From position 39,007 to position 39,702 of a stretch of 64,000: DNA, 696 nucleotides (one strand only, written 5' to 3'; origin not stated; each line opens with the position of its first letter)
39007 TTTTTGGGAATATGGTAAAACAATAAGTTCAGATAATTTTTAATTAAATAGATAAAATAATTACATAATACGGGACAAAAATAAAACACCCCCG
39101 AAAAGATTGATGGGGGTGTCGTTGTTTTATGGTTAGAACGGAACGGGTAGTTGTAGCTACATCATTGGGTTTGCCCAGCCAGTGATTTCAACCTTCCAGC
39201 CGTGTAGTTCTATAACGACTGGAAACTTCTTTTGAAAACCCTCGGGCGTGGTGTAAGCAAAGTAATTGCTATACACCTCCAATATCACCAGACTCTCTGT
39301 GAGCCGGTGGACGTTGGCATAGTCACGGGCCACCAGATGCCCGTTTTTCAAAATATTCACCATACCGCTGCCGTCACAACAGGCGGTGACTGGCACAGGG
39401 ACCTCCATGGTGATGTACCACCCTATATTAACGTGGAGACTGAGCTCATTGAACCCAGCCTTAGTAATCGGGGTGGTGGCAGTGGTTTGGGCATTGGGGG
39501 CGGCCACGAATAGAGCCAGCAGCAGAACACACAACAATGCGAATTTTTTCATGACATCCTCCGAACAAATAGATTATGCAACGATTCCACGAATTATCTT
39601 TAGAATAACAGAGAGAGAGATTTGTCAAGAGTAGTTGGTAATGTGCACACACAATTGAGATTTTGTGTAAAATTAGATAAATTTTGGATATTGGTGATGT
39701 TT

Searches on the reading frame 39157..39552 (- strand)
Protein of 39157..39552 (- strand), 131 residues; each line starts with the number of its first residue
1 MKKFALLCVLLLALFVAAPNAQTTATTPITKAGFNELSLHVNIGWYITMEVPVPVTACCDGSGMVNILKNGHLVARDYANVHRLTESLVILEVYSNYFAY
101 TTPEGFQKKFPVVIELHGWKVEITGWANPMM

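Call 22: search_protein_families(library=pfam, proteins=[window:39157-39552:-], max_evalue=0.1)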
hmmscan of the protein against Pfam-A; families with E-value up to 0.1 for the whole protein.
window:39157-39552:- (131 aa): 1 family
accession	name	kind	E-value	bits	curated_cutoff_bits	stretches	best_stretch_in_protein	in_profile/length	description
PF14862.11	Defensin_big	-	0.068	13.7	25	1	3-30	3-29/55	Big defensin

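Call 71: search_protein_families(library=phrogs, proteins=[window:39157-39552:-], max_evalue=0.1)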
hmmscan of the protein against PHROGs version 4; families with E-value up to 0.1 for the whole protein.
window:39157-39552:- (131 aa): 1 family
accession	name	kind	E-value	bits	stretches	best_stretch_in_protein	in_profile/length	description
phrog_16268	-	unknown function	0.0027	19.1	1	1-72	1-74/96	-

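Call 72: search_protein_families(library=padloc, proteins=[window:39157-39552:-], max_evalue=0.1)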
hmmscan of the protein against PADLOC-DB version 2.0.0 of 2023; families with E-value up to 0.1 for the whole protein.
window:39157-39552:- (131 aa): 0 families

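Call 73: find_homologous_proteins(query=window:39157-39552:-, max_evalue=0.01)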
Query window:39157-39552:- (131 aa): 2 proteins with E <= 0.01 among 21 candidates.
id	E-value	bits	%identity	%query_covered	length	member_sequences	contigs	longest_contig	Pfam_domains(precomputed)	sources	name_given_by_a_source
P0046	1.2e-83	295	100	100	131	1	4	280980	-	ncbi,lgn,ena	-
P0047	1.6e-43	166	61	98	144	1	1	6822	-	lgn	-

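Call 74: find_encoding_contigs(protein=P0047, flank=8000, max_places=3)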
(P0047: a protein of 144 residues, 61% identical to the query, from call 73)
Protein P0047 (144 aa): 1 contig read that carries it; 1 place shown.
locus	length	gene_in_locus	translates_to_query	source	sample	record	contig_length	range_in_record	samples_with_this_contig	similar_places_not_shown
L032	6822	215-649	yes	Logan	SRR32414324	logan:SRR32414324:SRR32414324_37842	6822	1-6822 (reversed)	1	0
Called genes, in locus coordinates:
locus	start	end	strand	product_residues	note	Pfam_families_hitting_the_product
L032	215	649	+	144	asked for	-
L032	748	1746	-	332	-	-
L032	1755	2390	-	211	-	PF01209:Ubie_methyltran, PF08003:Methyltransf_9 (faint), PF05219:DREV (weak), PF13489:Methyltransf_23, PF13847:Methyltransf_31, PF08241:Methyltransf_11, PF08242:Methyltransf_12, PF13649:Methyltransf_25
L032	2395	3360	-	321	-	PF00892:EamA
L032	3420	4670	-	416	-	PF00232:Glyco_hydro_1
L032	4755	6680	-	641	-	PF03717:PBP_dimer, PF00905:Transpeptidase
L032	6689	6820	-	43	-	?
